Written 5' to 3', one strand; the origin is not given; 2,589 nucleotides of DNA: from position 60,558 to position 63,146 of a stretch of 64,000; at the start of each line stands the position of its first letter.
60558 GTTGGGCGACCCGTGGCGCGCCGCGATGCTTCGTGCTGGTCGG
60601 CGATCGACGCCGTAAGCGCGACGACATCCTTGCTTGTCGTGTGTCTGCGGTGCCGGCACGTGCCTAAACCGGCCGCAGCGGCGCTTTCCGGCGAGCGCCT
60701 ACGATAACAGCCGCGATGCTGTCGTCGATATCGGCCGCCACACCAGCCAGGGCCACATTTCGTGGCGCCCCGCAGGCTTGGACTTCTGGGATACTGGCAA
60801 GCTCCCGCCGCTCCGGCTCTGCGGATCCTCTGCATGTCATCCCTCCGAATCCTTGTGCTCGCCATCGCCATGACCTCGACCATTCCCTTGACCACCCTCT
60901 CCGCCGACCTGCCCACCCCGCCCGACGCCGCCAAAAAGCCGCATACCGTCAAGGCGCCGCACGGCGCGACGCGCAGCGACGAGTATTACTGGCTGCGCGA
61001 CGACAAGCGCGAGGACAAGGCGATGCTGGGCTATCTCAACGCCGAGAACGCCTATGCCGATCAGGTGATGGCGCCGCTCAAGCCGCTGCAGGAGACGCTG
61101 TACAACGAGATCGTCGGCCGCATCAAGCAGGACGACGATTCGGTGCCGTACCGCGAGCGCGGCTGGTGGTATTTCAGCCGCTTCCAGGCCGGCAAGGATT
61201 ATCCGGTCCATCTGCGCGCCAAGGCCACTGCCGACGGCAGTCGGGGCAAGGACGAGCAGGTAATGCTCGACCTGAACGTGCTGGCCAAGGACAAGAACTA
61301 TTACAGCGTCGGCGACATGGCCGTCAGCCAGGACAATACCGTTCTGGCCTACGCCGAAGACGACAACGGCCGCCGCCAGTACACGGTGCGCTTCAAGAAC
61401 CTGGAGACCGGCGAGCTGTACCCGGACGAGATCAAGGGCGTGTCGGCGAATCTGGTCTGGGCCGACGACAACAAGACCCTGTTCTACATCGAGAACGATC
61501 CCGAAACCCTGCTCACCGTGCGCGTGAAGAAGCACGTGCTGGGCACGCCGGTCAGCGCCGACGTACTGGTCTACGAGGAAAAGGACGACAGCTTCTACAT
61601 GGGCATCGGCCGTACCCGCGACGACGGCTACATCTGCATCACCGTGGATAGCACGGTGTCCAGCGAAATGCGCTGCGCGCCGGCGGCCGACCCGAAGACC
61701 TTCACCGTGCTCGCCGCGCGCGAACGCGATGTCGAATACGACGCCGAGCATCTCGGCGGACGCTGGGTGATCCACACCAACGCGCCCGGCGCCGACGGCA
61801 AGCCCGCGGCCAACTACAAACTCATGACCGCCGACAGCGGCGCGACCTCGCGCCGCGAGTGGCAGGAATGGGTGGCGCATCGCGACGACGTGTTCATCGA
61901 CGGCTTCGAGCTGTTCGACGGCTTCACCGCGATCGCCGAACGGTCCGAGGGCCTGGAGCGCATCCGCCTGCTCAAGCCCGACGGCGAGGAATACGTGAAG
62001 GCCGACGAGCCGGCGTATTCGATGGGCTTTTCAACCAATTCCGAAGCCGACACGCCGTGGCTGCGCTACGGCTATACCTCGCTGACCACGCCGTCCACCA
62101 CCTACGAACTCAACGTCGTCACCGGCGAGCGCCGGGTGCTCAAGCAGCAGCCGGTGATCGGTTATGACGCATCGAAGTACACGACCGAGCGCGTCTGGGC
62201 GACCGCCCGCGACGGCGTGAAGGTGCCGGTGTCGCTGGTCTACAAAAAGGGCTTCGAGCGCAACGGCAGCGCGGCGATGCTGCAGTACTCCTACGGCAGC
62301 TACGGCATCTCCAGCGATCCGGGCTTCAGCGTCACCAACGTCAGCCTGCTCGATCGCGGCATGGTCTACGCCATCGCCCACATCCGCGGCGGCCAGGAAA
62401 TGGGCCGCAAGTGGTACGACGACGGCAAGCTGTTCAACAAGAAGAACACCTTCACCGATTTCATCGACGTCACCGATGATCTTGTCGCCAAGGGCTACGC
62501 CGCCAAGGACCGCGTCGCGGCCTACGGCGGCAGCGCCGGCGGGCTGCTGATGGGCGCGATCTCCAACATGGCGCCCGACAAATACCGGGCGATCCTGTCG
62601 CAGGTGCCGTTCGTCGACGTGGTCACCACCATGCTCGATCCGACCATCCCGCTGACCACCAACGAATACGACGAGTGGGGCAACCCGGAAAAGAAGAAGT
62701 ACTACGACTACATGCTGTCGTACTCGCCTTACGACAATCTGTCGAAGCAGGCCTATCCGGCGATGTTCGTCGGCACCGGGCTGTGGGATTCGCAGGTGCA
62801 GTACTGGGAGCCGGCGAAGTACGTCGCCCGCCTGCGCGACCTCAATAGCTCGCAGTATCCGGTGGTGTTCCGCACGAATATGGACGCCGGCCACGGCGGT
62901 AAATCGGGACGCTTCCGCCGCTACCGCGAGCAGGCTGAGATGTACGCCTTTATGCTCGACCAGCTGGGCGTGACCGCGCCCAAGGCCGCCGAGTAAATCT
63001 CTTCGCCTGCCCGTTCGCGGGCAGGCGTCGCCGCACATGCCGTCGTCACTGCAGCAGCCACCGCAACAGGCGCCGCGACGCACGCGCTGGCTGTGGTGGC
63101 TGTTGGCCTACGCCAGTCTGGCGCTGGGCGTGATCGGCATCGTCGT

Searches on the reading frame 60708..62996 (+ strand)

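Call 47: search_protein_families(library=pfam, proteins=[window:60708-62996:+], max_evalue=0.0001)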
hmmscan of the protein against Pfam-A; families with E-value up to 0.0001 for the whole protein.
window:60708-62996:+ (762 aa): 2 families
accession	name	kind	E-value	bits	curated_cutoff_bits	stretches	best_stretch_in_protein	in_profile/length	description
PF02897.21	Peptidase_S9_N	-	6.8e-118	394.4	24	1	72-481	1-414/414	Prolyl oligopeptidase, N-terminal beta-propeller domain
PF00326.27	Peptidase_S9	-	3.6e-66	223.1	22.6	1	539-754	2-211/213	Prolyl oligopeptidase family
